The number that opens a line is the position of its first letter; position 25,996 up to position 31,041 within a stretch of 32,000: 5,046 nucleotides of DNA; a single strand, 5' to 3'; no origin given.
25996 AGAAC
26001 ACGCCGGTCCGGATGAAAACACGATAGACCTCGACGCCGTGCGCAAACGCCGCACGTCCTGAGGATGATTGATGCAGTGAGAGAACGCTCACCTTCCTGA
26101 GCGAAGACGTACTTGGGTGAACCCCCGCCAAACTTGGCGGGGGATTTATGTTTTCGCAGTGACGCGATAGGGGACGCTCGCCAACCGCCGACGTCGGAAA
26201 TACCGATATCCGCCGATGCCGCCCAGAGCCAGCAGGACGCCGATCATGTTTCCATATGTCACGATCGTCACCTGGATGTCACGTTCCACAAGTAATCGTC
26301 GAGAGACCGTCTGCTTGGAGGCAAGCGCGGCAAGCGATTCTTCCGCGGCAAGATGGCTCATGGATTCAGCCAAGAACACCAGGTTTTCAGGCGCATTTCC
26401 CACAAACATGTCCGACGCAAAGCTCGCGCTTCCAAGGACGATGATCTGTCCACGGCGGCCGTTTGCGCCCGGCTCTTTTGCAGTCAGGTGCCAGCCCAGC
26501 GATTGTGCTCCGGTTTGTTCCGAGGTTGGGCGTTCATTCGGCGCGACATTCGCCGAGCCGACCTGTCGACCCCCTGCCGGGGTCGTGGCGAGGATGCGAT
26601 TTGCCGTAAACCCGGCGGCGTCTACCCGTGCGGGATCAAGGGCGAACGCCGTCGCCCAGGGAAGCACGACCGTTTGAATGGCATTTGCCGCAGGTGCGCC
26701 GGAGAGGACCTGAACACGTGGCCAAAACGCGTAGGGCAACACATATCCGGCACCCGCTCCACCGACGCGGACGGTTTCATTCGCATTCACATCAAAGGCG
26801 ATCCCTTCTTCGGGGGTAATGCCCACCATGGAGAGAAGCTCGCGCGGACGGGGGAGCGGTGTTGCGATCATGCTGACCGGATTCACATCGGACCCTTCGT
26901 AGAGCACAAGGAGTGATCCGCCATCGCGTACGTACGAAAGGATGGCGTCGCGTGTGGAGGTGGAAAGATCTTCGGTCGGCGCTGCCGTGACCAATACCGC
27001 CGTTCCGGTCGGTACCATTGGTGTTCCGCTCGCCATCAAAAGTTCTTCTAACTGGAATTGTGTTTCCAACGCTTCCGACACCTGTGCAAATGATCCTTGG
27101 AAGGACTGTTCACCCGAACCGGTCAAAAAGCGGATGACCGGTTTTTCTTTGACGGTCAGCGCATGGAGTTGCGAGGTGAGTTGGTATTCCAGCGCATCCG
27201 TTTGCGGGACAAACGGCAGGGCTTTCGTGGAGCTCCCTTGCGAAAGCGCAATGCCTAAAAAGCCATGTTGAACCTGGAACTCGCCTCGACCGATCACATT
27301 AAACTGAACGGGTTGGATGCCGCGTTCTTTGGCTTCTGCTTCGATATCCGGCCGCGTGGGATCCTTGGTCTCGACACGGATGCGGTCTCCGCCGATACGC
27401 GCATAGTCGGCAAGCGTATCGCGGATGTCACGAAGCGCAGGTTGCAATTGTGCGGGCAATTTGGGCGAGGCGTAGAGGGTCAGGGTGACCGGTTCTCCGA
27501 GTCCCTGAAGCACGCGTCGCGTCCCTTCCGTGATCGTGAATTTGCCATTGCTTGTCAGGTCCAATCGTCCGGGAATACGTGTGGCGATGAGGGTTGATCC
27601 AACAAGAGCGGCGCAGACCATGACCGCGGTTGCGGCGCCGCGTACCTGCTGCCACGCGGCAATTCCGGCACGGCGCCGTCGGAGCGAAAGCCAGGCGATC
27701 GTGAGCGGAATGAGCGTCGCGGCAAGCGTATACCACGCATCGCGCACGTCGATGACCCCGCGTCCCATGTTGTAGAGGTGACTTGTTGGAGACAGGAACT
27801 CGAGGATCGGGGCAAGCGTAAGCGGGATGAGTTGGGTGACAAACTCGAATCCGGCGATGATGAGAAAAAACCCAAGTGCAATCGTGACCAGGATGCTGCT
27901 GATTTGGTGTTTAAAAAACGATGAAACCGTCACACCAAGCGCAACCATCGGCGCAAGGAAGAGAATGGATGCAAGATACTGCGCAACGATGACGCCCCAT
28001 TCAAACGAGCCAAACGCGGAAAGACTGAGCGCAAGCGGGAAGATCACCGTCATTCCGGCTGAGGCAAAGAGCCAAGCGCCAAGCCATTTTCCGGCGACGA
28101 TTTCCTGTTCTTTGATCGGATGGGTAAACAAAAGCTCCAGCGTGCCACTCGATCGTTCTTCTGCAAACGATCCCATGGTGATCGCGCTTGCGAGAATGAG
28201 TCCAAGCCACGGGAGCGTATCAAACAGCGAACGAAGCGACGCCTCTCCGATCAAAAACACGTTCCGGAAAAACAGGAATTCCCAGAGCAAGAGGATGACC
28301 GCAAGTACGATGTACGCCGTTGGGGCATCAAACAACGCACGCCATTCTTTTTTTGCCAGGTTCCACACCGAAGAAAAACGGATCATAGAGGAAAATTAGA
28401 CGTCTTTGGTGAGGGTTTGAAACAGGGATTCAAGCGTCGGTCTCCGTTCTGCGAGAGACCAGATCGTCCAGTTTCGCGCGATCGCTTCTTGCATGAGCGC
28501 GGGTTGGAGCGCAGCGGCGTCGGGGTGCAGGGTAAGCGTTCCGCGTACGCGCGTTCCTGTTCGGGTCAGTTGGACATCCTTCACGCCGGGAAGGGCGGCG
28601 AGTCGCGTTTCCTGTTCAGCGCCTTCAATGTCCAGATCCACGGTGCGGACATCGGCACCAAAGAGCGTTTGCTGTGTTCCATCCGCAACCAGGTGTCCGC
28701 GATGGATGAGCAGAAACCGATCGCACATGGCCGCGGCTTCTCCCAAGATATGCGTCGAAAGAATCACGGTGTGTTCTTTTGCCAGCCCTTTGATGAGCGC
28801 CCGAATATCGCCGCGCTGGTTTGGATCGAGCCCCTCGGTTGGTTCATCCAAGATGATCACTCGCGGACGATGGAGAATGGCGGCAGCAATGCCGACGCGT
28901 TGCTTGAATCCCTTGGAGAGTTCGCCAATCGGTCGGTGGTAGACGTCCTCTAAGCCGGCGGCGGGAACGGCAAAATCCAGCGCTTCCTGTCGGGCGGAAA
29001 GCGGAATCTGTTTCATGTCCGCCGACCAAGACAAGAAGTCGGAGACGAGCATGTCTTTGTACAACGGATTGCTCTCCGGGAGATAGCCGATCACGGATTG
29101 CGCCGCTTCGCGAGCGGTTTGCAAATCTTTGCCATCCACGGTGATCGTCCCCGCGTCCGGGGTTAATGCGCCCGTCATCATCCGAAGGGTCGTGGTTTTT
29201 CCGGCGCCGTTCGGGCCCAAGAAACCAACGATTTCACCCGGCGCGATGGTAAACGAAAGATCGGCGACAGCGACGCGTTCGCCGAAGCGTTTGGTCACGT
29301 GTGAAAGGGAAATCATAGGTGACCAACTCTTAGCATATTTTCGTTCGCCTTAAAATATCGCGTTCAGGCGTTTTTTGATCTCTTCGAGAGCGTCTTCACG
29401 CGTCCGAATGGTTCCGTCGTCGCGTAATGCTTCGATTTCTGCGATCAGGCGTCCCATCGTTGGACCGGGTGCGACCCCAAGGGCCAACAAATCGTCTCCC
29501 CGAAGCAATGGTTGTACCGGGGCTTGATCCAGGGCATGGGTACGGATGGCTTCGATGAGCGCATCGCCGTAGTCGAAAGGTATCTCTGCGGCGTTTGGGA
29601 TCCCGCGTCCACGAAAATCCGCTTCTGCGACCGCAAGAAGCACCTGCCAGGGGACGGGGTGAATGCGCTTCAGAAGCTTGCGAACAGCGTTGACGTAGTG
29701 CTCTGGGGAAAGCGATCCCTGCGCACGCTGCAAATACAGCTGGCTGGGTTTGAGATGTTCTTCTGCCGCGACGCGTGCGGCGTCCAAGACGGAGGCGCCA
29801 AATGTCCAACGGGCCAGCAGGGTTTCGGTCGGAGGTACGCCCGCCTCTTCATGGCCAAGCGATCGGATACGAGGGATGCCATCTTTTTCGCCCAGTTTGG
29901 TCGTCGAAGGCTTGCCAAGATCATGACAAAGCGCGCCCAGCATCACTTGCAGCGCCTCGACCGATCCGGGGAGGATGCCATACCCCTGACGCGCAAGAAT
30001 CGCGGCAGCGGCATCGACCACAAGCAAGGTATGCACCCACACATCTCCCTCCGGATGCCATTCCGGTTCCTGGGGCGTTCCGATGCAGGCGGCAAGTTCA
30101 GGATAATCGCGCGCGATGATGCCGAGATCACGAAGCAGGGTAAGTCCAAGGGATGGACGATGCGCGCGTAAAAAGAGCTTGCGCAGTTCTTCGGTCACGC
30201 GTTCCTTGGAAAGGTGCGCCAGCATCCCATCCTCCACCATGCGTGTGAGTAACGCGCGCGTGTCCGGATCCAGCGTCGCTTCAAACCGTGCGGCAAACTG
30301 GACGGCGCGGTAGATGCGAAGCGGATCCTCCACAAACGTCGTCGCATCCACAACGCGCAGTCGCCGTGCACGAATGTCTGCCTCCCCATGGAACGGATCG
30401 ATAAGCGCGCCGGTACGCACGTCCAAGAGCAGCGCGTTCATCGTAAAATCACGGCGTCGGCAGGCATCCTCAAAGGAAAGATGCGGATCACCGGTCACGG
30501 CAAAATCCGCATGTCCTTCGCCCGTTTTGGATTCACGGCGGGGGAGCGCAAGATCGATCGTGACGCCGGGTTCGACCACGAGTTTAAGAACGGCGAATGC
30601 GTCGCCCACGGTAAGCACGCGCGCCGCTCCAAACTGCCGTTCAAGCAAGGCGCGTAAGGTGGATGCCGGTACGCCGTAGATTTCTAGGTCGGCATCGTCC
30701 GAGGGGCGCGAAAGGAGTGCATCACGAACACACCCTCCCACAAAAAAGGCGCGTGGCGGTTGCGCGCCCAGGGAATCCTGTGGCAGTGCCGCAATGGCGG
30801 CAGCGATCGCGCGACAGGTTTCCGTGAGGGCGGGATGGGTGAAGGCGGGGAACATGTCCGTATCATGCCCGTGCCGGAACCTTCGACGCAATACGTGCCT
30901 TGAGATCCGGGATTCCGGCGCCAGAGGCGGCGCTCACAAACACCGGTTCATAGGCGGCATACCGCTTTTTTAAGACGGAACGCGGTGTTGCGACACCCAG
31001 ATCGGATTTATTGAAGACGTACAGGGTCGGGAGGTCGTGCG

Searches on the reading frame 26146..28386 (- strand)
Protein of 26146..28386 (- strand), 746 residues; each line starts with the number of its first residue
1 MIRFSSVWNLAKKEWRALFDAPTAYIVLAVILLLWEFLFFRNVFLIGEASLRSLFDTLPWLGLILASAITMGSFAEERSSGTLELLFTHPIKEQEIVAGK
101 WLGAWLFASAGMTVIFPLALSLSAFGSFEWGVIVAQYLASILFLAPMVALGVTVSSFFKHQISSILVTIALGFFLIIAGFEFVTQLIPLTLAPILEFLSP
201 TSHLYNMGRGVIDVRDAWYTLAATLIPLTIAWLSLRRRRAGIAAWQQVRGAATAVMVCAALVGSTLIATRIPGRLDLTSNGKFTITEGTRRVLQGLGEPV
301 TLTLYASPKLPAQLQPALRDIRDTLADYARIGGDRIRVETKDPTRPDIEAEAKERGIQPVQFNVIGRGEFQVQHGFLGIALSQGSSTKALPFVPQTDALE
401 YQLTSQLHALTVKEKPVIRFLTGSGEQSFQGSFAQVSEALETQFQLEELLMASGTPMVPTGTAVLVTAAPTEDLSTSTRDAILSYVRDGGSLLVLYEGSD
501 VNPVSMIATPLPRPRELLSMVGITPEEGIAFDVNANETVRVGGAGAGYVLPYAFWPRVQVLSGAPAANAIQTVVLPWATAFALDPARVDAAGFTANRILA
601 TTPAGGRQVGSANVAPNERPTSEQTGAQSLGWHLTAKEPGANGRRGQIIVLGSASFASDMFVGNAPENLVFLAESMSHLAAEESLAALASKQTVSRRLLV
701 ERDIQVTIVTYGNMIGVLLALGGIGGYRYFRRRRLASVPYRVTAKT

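Call 9: search_protein_families(library=pfam, proteins=[window:26146-28386:-], max_evalue=0.01)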
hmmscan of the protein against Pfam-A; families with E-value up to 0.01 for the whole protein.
window:26146-28386:- (746 aa): 9 families
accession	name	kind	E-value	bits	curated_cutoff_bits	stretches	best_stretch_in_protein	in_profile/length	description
PF09822.16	ABC_transp_aux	-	8.6e-22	78.1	34.7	1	415-667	1-267/288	ABC-type uncharacterized transport system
PF23357.1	DUF7088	-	1.2e-19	70.9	27.8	1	280-381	2-104/105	Domain of unknown function (DUF7088)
PF12698.13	ABC2_membrane_3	-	2e-13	50.6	31.6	1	57-230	167-336/347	ABC-2 family transporter protein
PF12679.13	ABC2_membrane_2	-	3.9e-13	49.7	27.2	1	61-236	77-252/283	ABC-2 family transporter protein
PF13346.12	ABC2_membrane_5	-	1.3e-05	25.3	25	1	58-185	39-166/205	ABC-2 family transporter protein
PF12730.13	ABC2_membrane_4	-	3.4e-05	24.4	27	1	62-174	60-178/179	ABC-2 family transporter protein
PF03379.19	CcmB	-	0.0013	18.7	24.9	1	50-159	43-153/215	CcmB protein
PF23355.1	IFT52_GIFT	-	0.0026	17.3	27.2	0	460-496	44-80/246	IFT52 GIFT domain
PF14258.12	DUF4350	-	0.0037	18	30.4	0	459-666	36-171/181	Domain of unknown function (DUF4350)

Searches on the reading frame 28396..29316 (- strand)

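Call 9: search_protein_families(library=pfam, proteins=[window:28396-29316:-], max_evalue=0.01)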
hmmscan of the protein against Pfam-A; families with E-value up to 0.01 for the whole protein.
window:28396-29316:- (306 aa): 6 families
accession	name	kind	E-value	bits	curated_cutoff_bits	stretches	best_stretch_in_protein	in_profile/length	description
PF00005.33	ABC_tran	-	6.9e-33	114.6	25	1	18-160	2-136/137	ABC transporter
PF13304.12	AAA_21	-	1.4e-10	42.2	27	1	127-190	232-299/304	AAA domain, putative AbiEii toxin, Type IV TA system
PF13476.12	AAA_23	-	0.0011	20.1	27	1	28-57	20-49/201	AAA domain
PF13732.12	DrrA1-3_C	-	0.0014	19.8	27.4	1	228-299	15-77/81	ATP-binding protein DrrA1-3-like, C-terminal domain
PF13401.12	AAA_22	-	0.0025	18.5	27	0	33-79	11-58/130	AAA domain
PF13191.12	AAA_16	-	0.008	17.1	32.6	0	33-177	30-158/167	AAA ATPase domain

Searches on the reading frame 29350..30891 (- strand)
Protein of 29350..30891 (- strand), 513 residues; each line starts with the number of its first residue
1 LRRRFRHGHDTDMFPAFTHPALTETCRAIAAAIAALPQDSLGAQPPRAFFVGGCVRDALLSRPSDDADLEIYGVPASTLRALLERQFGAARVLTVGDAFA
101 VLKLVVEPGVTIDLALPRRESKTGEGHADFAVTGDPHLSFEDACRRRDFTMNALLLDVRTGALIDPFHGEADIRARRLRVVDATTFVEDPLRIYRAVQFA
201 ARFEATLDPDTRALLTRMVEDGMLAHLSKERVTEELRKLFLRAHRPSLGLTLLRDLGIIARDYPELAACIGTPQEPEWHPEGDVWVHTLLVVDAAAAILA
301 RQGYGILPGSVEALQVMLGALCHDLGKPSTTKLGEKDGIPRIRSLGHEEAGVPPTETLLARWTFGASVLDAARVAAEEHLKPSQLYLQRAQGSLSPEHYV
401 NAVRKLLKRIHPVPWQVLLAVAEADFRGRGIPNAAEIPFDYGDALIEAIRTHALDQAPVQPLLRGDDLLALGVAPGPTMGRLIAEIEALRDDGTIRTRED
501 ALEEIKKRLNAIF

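Call 56: search_protein_families(library=ncbifam, proteins=[window:29350-30891:-], max_evalue=0.01)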
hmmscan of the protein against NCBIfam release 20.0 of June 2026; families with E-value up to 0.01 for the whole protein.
window:29350-30891:- (513 aa): 12 families
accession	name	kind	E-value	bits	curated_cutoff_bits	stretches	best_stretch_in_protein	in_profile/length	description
NF008137.0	PRK10885.1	equivalog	5.8e-63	213.1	451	1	48-435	3-355/409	multifunctional CCA addition/repair protein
TIGR02692.1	tRNA_CCA_actino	equivalog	3.3e-38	131.5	438.8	1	48-507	30-463/466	CCA tRNA nucleotidyltransferase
NF009812.0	PRK13297.1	equivalog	1.3e-33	116.7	624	1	47-267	13-220/364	tRNA CCA-pyrophosphorylase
NF009813.0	PRK13298.1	equivalog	1.6e-33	116.2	606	1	48-268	3-212/417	tRNA CCA-pyrophosphorylase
NF009814.0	PRK13299.1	equivalog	4.8e-30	104.9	290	1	47-266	22-228/396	CCA tRNA nucleotidyltransferase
TIGR01942.1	pcnB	subfamily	8.9e-27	94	305.65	1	48-268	32-243/425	polynucleotide adenylyltransferase PcnB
NF009811.0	PRK13296.1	equivalog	1.8e-23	83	469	1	49-258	4-200/360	CCA tRNA nucleotidyltransferase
NF041569.1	A-tRNAntase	equivalog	1.1e-22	80.2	1440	1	48-267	482-696/880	A-adding tRNA nucleotidyltransferase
NF008634.1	PRK11623.1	equivalog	1.2e-12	47.2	702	1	47-241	62-259/469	polynucleotide adenylyltransferase PcnB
TIGR01693.1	UTase_glnD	equivalog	2.4e-08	32.7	519.4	1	175-329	321-481/850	[protein-PII] uridylyltransferase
NF003467.0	PRK05092.1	equivalog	0.00058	17.7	959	1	173-301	393-520/940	[protein-PII] uridylyltransferase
TIGR00277.1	HDIG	domain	0.0013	18.6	27.6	1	285-352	6-62/84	HDIG domain-containing metalloprotein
